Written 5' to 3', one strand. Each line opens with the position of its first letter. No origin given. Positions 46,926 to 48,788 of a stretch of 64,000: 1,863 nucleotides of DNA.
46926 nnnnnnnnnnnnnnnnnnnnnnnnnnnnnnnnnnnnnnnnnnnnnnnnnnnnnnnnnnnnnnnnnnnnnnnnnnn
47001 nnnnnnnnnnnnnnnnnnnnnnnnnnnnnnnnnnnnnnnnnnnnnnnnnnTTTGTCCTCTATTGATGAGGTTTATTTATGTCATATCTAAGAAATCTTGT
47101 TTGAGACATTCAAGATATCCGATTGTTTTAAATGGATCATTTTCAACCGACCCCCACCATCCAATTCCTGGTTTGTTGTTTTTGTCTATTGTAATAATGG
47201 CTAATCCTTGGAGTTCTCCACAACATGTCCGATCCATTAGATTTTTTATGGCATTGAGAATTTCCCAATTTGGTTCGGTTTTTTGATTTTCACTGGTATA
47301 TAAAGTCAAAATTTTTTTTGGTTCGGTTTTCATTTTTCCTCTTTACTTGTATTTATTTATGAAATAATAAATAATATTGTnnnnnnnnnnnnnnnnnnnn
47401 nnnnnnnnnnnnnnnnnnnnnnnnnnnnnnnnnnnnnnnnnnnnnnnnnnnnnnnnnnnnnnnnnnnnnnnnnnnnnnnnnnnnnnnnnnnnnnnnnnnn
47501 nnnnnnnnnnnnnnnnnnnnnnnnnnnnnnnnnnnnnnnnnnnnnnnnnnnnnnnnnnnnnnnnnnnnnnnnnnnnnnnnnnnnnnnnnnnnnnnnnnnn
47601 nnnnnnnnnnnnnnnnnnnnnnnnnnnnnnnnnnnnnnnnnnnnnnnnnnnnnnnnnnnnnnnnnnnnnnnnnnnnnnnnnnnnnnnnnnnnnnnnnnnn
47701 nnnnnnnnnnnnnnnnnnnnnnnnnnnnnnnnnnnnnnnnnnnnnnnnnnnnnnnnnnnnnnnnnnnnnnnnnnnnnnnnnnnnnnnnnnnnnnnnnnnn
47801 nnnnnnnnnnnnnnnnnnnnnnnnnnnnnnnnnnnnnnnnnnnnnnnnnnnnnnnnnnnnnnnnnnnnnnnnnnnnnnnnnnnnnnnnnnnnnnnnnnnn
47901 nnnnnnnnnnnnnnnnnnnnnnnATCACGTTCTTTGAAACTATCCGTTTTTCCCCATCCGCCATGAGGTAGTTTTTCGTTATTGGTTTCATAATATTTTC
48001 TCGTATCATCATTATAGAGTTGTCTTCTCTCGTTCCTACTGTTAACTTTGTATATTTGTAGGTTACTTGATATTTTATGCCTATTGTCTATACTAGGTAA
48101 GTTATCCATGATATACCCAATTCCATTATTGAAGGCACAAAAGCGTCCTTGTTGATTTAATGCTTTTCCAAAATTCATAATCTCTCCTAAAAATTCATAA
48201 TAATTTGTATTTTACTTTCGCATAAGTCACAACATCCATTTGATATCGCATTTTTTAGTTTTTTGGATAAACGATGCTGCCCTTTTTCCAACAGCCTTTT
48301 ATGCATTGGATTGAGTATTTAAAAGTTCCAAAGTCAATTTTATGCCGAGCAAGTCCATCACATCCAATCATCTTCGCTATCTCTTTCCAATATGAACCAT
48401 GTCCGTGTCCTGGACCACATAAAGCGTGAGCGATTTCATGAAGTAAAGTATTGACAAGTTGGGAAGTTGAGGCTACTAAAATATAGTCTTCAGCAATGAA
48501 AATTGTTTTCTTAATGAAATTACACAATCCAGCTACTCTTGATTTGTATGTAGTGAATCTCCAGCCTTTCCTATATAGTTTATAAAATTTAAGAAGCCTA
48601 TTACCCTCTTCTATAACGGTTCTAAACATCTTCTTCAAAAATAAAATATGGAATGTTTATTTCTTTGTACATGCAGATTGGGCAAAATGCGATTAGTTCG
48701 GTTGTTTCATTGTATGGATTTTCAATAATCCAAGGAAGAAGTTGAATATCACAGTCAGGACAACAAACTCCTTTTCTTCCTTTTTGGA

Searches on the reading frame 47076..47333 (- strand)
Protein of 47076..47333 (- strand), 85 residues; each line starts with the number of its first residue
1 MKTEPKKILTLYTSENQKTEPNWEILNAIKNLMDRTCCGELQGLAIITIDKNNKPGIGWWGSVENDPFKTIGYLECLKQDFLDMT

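Call 3: search_protein_families(library=pfam, proteins=[window:47076-47333:-], max_evalue=0.01)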
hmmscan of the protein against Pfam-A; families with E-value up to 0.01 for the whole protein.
window:47076-47333:- (85 aa): 0 families

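Call 23: search_protein_families(library=phrogs, proteins=[window:47076-47333:-], max_evalue=0.001)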
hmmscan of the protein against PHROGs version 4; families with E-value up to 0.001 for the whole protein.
window:47076-47333:- (85 aa): 1 family
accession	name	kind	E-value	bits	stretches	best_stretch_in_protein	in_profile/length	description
phrog_796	-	unknown function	0.00013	22.7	1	9-83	7-77/83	-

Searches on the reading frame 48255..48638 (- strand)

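Call 16: search_protein_families(library=pfam, proteins=[window:48255-48638:-], max_evalue=0.01)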
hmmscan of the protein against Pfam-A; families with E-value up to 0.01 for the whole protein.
window:48255-48638:- (127 aa): 1 family
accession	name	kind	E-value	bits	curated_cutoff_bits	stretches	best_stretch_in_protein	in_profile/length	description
PF10263.15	SprT-like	-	4.7e-10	39.7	25.6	1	31-93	28-97/108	SprT-like family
